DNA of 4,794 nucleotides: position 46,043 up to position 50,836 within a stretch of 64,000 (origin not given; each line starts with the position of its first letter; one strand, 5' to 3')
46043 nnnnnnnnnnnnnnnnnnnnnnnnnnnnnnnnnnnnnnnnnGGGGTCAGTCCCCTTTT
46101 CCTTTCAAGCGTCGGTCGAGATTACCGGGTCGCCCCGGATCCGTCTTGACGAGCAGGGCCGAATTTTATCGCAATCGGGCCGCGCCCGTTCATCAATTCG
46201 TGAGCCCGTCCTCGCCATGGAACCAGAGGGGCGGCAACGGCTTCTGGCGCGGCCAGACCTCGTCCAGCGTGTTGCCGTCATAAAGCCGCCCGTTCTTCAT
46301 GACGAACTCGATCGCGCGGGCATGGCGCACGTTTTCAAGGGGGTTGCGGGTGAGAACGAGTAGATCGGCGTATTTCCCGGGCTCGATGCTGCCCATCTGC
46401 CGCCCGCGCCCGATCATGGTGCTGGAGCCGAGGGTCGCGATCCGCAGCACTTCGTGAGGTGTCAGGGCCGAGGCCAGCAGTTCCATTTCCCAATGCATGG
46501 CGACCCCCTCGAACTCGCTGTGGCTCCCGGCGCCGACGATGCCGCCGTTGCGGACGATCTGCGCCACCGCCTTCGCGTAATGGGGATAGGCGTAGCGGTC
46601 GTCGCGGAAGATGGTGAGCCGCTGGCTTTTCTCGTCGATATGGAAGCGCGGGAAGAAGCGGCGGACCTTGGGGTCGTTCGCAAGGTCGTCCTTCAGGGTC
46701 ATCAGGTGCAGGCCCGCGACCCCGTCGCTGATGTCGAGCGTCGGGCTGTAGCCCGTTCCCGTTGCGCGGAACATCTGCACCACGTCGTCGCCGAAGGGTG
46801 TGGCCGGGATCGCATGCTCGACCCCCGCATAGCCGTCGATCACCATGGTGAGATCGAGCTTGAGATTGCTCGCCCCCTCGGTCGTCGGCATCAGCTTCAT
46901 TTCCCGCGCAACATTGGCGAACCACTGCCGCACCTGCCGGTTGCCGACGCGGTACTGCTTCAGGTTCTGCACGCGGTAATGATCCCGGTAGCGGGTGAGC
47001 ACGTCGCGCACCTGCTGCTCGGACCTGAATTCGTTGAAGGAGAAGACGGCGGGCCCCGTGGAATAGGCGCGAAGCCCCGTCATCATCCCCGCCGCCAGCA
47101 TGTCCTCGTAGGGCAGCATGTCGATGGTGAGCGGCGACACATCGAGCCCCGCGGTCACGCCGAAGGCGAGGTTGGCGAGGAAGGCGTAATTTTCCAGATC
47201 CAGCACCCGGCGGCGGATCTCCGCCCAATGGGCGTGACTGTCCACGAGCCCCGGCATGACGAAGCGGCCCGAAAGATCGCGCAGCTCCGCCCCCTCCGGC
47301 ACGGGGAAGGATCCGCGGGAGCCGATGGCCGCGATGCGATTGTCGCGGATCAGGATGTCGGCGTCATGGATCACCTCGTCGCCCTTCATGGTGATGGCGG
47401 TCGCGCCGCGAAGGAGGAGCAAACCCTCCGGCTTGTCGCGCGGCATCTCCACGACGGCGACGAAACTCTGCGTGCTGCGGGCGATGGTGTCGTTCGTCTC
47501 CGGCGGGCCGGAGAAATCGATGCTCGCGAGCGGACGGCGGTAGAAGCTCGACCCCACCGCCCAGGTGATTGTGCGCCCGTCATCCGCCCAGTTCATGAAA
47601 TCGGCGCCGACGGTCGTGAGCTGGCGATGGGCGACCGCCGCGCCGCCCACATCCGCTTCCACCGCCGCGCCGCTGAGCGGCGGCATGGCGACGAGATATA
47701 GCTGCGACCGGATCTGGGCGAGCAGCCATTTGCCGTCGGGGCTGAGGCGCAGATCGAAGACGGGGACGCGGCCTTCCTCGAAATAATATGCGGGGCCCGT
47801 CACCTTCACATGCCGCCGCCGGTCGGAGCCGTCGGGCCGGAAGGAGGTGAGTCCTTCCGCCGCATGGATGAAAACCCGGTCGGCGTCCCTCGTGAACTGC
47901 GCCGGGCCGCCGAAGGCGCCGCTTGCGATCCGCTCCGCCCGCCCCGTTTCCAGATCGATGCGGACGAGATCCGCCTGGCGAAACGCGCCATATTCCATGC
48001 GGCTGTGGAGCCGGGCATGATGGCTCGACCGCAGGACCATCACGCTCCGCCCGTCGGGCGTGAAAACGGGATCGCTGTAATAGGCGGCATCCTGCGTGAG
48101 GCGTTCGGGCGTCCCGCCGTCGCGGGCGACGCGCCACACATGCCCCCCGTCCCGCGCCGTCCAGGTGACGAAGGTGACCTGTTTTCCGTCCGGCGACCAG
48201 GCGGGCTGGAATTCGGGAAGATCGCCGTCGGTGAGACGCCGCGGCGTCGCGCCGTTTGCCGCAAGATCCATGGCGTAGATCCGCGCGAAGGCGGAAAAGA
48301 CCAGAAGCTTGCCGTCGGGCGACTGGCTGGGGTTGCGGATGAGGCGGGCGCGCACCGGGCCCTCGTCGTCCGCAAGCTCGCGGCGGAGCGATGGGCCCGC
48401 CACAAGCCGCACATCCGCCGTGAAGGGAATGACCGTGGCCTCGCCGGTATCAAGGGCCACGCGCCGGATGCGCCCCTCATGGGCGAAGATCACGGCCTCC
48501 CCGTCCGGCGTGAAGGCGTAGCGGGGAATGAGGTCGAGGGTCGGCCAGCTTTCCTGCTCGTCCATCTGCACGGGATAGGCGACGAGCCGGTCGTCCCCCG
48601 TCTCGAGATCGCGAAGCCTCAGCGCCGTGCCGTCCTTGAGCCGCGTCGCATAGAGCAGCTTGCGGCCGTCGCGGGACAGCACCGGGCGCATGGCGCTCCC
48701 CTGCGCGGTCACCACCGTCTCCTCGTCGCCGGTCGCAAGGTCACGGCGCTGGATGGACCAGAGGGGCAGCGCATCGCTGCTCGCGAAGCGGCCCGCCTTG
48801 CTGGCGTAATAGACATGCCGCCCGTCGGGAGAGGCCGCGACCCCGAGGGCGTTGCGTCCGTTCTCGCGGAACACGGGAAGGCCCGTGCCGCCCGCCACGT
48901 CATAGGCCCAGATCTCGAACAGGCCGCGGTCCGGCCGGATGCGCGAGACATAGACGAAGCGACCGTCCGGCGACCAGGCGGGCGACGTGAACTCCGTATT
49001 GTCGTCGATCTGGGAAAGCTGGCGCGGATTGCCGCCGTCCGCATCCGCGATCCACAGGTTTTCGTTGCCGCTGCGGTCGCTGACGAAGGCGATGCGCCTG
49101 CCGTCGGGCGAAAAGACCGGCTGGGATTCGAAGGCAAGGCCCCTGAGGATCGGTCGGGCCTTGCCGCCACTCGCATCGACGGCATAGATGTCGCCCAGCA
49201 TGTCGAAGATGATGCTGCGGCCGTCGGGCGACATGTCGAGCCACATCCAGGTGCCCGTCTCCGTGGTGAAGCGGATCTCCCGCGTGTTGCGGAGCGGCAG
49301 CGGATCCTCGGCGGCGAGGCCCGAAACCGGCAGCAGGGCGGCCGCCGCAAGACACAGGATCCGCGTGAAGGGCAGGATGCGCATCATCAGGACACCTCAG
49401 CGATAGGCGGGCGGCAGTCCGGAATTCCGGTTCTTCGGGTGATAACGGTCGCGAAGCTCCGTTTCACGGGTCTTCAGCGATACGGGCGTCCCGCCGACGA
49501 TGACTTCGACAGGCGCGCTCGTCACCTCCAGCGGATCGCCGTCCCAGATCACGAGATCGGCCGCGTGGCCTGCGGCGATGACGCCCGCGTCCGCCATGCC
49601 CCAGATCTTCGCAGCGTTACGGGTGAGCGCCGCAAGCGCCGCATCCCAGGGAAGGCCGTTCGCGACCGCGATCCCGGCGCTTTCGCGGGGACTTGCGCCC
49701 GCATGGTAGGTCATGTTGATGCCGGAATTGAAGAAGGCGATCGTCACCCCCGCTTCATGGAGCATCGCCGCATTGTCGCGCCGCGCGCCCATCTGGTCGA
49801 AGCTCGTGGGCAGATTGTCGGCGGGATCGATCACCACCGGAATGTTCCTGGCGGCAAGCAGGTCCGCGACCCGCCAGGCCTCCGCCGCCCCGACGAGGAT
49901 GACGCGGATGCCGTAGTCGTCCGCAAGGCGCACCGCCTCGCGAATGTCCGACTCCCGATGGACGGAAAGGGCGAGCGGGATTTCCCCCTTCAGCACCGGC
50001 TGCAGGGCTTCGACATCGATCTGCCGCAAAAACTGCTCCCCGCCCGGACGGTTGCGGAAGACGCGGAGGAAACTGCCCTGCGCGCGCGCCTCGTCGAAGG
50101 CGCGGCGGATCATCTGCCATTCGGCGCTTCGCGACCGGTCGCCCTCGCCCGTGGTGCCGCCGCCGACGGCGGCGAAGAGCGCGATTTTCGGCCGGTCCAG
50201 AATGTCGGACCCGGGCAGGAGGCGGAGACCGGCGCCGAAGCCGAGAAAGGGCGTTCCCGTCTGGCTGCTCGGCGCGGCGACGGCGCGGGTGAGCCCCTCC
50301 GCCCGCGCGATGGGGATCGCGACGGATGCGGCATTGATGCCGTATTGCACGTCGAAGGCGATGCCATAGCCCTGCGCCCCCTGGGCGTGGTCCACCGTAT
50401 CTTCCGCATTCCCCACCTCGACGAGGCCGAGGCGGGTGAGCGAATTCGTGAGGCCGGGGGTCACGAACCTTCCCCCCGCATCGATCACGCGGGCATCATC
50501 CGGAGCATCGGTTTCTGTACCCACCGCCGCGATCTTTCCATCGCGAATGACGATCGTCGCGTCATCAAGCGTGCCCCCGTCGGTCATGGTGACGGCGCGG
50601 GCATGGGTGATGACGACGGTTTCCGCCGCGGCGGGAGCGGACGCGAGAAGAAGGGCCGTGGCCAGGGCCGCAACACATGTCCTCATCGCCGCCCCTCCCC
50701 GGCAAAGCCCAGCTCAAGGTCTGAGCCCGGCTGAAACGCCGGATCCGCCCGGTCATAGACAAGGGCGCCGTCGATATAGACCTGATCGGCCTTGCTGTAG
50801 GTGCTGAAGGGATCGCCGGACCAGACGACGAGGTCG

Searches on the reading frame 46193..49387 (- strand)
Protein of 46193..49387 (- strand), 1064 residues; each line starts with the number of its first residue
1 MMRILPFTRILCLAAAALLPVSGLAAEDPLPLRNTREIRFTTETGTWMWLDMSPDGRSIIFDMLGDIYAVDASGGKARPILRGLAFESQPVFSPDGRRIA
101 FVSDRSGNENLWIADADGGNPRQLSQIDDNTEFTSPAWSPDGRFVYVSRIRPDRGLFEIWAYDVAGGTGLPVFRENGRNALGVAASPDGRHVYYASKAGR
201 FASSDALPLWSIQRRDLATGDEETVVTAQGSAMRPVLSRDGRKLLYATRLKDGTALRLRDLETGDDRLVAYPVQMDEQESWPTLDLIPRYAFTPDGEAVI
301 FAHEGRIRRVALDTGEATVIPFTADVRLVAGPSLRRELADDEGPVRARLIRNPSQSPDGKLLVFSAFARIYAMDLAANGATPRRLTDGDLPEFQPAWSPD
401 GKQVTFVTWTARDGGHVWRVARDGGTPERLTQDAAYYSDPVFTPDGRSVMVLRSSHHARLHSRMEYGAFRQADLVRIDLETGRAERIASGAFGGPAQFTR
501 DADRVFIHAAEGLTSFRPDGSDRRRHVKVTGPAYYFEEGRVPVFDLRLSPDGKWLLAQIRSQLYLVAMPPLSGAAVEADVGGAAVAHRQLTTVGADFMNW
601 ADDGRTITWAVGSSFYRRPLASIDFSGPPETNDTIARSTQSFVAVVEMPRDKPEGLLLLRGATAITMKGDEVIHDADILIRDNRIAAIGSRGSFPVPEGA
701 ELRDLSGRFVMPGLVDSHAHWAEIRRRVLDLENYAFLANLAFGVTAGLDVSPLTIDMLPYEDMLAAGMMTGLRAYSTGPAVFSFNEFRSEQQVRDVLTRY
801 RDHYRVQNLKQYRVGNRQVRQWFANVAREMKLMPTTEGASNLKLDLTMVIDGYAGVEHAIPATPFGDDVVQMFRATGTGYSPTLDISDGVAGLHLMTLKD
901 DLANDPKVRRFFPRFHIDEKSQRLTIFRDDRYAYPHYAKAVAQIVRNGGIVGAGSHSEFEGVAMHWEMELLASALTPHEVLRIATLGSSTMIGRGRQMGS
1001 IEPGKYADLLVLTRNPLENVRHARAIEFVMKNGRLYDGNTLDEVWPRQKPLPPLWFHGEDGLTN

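Call 40: search_protein_families(library=pfam, proteins=[window:46193-49387:-])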
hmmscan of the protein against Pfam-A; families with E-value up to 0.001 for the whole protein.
window:46193-49387:- (1064 aa): 8 families
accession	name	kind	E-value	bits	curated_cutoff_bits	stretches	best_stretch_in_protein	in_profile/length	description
PF07676.18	PD40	-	6e-35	118.9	20.9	2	78-113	2-38/38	WD40-like Beta Propeller Repeat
PF07969.17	Amidohydro_3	-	2.7e-13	50.6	29.7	2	955-1020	382-452/472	Amidohydrolase family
PF01979.26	Amidohydro_1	-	1.5e-12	47.9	25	1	825-1035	142-344/345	Amidohydrolase family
PF10647.15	Gmad1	-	1.3e-07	32.2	20.5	0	90-147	28-80/251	Lipoprotein LpqB beta-propeller domain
PF00930.27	DPPIV_N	-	1.7e-06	27.4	22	0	63-126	21-80/354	Dipeptidyl peptidase IV (DPP IV) N-terminal region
PF25174.1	Beta-prop_THOC3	-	2.4e-05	23.9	305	0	91-196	95-190/272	THOC3 beta-propeller domain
PF08450.18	SGL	-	2.5e-05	24.4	26.3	0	135-171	138-170/246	SMP-30/Gluconolactonase/LRE-like region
PF02897.21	Peptidase_S9_N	-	9.8e-05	21.7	24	1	92-154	131-194/414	Prolyl oligopeptidase, N-terminal beta-propeller domain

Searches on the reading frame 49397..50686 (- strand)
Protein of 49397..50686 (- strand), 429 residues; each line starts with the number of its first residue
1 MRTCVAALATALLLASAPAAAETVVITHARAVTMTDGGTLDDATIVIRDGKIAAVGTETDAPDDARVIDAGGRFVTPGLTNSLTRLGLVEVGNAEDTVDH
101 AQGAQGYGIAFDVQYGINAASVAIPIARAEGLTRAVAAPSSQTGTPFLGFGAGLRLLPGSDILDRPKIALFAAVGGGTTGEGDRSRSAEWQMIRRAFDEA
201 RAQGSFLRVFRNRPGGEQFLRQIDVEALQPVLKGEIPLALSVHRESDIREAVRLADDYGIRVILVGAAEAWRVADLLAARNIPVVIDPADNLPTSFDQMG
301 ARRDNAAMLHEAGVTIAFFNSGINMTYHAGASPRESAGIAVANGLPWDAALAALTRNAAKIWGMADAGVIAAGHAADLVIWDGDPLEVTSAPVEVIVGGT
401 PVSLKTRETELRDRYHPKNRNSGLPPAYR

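Call 40: search_protein_families(library=pfam, proteins=[window:49397-50686:-])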
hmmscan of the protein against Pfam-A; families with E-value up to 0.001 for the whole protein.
window:49397-50686:- (429 aa): 2 families
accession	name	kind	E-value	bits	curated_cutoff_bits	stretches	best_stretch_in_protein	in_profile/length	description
PF07969.17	Amidohydro_3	-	1.4e-13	51.6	29.7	1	342-402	404-471/472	Amidohydrolase family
PF01979.26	Amidohydro_1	-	1.2e-09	38.3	25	1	283-395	217-329/345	Amidohydrolase family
